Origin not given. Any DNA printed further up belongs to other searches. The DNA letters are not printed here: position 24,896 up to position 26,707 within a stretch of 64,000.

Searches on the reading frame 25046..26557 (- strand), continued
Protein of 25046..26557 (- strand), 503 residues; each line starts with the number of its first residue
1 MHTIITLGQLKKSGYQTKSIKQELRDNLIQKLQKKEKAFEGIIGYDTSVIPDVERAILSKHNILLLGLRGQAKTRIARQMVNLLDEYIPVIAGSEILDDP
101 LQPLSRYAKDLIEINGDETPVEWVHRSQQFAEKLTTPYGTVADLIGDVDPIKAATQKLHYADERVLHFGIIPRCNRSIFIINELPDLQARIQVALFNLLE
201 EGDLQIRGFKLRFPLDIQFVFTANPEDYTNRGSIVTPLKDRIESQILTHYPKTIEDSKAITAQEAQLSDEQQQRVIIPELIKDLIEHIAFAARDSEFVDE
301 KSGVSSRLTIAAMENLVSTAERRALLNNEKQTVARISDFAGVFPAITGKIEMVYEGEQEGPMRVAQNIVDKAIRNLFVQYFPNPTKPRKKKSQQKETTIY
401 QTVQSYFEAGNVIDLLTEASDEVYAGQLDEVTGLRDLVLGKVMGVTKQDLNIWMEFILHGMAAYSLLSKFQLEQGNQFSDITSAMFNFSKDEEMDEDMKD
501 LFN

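Call 30: find_encoding_contigs(protein=P0030, flank=6000, max_places=1)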
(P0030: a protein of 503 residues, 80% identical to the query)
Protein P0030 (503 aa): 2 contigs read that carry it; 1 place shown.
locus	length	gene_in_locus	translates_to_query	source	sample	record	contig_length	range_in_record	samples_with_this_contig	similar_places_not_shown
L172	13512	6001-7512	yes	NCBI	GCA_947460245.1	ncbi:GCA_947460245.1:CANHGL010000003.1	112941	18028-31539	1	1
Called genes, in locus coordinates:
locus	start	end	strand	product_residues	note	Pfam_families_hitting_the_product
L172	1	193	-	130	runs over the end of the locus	PF16022:DUF4783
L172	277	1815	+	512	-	PF01676:Metalloenzyme, PF06415:iPGM_N, PF00884:Sulfatase (faint), PF01663:Phosphodiest (faint)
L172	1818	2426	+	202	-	-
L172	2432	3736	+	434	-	PF13393:tRNA-synt_His, PF00587:tRNA-synt_2b (faint), PF03129:HGTP_anticodon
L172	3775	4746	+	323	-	PF00578:AhpC-TSA (weak)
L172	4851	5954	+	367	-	PF27098:Rv0959_3rd, PF13519:VWA_2 (weak)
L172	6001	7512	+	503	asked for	PF01078:Mg_chelatase (faint), PF07728:AAA_5 (faint)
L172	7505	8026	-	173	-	PF16036:Chalcone_3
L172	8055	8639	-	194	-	PF00265:TK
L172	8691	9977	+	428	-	-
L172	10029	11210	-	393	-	PF04413:Glycos_transf_N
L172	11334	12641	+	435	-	PF03721:UDPG_MGDP_dh_N, PF00984:UDPG_MGDP_dh, PF03720:UDPG_MGDP_dh_C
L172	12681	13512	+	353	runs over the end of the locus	PF01073:3Beta_HSD, PF01370:Epimerase, PF02719:Polysacc_synt_2, PF04321:RmlD_sub_bind, PF16363:GDP_Man_Dehyd, PF07993:NAD_binding_4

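Call 39: predict_structure(alignment_id=A1)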
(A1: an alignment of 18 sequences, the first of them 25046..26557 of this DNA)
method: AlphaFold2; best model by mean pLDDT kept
length: 503 residues; sequences in the alignment: 18
mean_pLDDT: 68.2   pTM: 0.72
mean pLDDT of the five models: 68.2, 67.4, 63.7, 61.0, 60.1
residues with pLDDT >= 90: 84; 70-90: 194; 50-70: 88; < 50: 137
segments of 3 or more residues with pLDDT < 50: 131-172, 196-213, 224-248, 385-394, 468-503
pLDDT, mean of each block of 10 residues (from residue 1): 84 86 90 87 71 85 63 73 85 78 79 92 75 36 35 39 38 58 52 47 31 55 48 38 40 78 85 91 90 73 72 92 92 92 76 57 82 87 53 56 78 84 90 85 80 91 62 34 35 39 37
secondary structure, 60 per line:
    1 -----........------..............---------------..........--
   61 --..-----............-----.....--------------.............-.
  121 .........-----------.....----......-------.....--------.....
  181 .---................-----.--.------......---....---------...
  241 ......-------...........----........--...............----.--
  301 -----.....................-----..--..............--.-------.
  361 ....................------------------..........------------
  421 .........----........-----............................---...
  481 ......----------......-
elements in order: H7-13 H20-33 H49-58 H70-81 E87-91 H106-118 E120-125 H126-129 H141-145 H150-155 H163-167 E176-181 H185-200 E216-221 H225-228 H238-246 H254-264 H269-274 H279-293 H306-326 H336-349 H360-380 H399-408 H421-429 H434-441 H447-474 H478-486 H497-502

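Call 42: search_protein_families(library=padloc, proteins=[window:25046-26557:-], max_evalue=0.01)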
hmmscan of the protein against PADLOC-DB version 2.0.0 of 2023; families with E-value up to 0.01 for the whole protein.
window:25046-26557:- (503 aa): 0 families

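Call 43: fold_search(model_id=the predicted structure, library=pdb)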
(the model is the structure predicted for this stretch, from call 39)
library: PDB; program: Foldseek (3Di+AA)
matches with E <= 10: 432; with E <= 0.001: 1
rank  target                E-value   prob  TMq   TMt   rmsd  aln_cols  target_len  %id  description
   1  1g41                  7.9e-04  0.93  0.17  0.24  21.3       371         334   15  CRYSTAL STRUCTURE OF HSLU HAEMOPHILUS INFLUENZAE (released 2000-11-22)
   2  6kww_M                1.1e-03  0.92  0.17  0.24  19.4       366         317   14  HslU from Staphylococcus aureus (released 2020-07-15)
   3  9qh6_F                1.3e-03  0.97  0.17  0.30  17.6       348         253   18  NorQ in complex with NorD VWA domain from Paracoccus denitrificans (released 2026-03-25)
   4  6kww_O                2.3e-03  0.91  0.17  0.26  17.7       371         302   14  HslU from Staphylococcus aureus (released 2020-07-15)
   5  8osf_D                2.8e-03  0.99  0.31  0.45  16.1       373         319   16  AAA+ motor subunit ChlI of magnesium chelatase, hexamer conformation A (released 2023-09-06)
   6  6kww_R                2.8e-03  0.82  0.16  0.23  23.2       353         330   14  HslU from Staphylococcus aureus (released 2020-07-15)
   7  6kww_U                2.8e-03  0.80  0.16  0.22  22.3       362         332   14  HslU from Staphylococcus aureus (released 2020-07-15)
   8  7krz_B                3.8e-03  0.85  0.17  0.17  18.7       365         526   14  Human mitochondrial LONP1 in complex with Bortezomib (released 2021-02-24)
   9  7w1y_6                4.6e-03  0.91  0.27  0.20  20.0       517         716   12  Human MCM double hexamer bound to natural DNA duplex (polyAT/polyTA) (released 2023-02-08)
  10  9qh4_C                6.5e-03  0.96  0.14  0.25  11.2       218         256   13  NorQ hexamer from Paracoccus denitrificans (released 2026-03-25)
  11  6kww_F                6.5e-03  0.82  0.17  0.26  17.9       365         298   14  HslU from Staphylococcus aureus (released 2020-07-15)
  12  9cc3_B                7.2e-03  0.77  0.17  0.16  19.7       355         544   13  Human Mitochondrial LONP1 Stall State + casein (released 2024-08-07)
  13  6vfx_F                7.6e-03  0.60  0.16  0.23  20.8       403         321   16  ClpXP from Neisseria meningitidis - Conformation B (released 2020-01-22)
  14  7p09_F                8.0e-03  0.87  0.18  0.17  19.1       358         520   12  Human mitochondrial Lon protease with substrate in the ATPase domain (released 2021-08-11)
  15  9qh9_C                8.4e-03  0.90  0.18  0.31  16.5       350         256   16  NorQ in complex with NorD VWA domain steep staircase subset 2 from Paracoccus denitrificans (released 2026-03-25)
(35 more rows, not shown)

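Call 61: search_solved_structures(query=A1, max_evalue=1, show_alignments=2)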
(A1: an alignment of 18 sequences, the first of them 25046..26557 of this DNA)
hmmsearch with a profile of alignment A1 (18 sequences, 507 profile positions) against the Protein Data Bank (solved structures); distinct sequences matched with E-value up to 1: 7.
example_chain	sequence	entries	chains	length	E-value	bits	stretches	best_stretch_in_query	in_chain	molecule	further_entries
4zpx_A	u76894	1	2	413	0.018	16.8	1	163-295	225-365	ATP-dependent protease Lon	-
3k1j_A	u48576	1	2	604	0.022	16.5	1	163-295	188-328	ATP-dependent protease Lon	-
2jjy_A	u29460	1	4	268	0.12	14.2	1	237-339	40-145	ENOYL-[ACYL-CARRIER-PROTEIN] REDUCTASE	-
3nrc_A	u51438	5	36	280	0.13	14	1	237-339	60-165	Enoyl-[acyl-carrier-protein] reductase (NADH) | Enoyl-[acyl-carrier-protein] reductase [NADH]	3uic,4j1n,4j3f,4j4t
6qld_d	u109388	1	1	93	0.52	12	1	271-317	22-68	Histone H2B.2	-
6qld_h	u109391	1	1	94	0.54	12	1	271-317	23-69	Histone H2B.1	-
4wnn_B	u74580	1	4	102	0.62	11.8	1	271-317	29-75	Histone H2B.1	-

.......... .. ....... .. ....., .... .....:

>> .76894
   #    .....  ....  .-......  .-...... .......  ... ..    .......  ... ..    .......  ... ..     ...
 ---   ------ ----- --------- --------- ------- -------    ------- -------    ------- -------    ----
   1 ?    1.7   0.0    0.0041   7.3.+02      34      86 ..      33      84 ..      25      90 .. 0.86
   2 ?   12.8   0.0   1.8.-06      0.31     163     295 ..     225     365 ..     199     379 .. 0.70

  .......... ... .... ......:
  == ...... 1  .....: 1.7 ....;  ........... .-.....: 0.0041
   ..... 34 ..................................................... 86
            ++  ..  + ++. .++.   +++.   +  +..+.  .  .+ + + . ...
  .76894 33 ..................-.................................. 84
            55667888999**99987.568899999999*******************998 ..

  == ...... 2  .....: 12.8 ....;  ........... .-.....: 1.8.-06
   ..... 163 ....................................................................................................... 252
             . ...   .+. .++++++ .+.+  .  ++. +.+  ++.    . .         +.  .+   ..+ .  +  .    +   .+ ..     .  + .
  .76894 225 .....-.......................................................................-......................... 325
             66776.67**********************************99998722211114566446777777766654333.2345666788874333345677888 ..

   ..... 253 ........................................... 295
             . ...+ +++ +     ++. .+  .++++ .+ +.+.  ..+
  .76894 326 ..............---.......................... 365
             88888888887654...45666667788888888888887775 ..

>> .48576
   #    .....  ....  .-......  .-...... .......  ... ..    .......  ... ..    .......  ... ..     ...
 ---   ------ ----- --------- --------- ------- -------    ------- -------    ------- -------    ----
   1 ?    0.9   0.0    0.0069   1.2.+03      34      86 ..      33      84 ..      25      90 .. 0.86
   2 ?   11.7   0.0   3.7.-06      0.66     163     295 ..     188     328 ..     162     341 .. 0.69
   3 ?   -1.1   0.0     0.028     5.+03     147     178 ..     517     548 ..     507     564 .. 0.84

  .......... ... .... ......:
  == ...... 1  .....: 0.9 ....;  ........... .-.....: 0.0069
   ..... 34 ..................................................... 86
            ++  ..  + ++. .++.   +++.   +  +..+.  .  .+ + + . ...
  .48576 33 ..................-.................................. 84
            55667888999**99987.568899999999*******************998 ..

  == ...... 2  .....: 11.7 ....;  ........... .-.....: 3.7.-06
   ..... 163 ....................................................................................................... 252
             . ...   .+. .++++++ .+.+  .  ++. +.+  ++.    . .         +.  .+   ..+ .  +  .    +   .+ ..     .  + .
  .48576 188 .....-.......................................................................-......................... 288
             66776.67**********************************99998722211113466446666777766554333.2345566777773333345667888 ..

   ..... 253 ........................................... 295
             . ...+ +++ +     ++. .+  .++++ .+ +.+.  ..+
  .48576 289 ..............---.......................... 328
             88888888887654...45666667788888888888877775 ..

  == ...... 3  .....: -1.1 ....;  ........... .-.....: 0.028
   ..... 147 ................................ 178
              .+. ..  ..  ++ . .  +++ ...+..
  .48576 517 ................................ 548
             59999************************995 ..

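Call 63: search_dna_similar(query=window:25046-26557:-, collection=plasmids, mode=protein, max_rows=15)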
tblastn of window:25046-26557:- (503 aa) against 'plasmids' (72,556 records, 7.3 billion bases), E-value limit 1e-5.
Records with a match: 4; places in all: 4; records where one place covers at least 80% of the query: 0.
Best place of each record, by identity: <60% 4.
By first word of the organism name: Thermomicrobium 1; Nonomuraea 1; Nocardia 1; Tsukamurella 1.
By predicted mobility (MOB-suite, as given by PLSDB): non-mobilizable 4.
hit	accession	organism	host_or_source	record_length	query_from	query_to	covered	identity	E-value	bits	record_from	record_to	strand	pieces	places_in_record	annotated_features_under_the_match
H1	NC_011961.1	Thermomicrobium roseum DSM 5159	-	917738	6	381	75%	50.7%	5e-118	389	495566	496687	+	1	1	sigma 54-interacting transcriptional regulator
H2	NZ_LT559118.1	Nonomuraea gerenzanensis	-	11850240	1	360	72%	46.1%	2e-92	315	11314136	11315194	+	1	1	none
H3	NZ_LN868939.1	Nocardia farcinica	not known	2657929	6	360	71%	46.5%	1e-92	315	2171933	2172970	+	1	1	none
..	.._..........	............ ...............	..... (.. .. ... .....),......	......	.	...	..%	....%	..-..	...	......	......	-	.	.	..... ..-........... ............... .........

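Call 64: get_annotated_region(hit=H1, flank=5000)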
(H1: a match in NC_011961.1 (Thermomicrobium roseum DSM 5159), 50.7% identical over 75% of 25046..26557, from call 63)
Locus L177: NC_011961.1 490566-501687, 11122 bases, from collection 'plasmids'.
description: Thermomicrobium roseum DSM 5159 plasmid unnamed, complete sequence
organism: Thermomicrobium roseum DSM 5159 (NCBI taxid 309801)
taxonomy: Bacteria; Thermomicrobiota; Thermomicrobia; Thermomicrobiales; Thermomicrobiaceae; Thermomicrobium; Thermomicrobium roseum; Thermomicrobium roseum DSM 5159
host: -; source: -; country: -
typing (MOB-suite, as given by PLSDB): non-mobilizable
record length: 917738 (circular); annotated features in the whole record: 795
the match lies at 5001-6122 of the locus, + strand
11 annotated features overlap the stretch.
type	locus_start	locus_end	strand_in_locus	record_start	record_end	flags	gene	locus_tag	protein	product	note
CDS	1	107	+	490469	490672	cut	-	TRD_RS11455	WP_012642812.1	hypothetical protein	-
CDS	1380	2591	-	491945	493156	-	-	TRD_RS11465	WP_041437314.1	hypothetical protein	-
CDS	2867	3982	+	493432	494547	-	-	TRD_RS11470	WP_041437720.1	citrate/2-methylcitrate synthase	GO:0006099 - tricarboxylic acid cycle [Evidence IEA]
CDS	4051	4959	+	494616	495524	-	-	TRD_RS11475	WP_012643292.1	type II secretion system protein E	-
CDS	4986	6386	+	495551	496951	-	-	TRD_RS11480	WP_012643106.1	sigma 54-interacting transcriptional regulator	GO:0006355 - regulation of DNA-templated transcription [Evidence IEA]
CDS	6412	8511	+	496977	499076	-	-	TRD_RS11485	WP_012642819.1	VWA domain-containing protein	-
CDS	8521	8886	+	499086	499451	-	-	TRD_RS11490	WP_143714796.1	hypothetical protein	-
CDS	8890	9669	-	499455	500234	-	-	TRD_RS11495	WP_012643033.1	biotin/lipoate A/B protein ligase family protein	-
CDS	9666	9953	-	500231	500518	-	-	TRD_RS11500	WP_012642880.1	biotin/lipoate A/B protein ligase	-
CDS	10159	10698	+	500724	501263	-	-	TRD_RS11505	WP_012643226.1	YIP1 family protein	-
CDS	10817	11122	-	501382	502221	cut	-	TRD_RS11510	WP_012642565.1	carbon-nitrogen hydrolase family protein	-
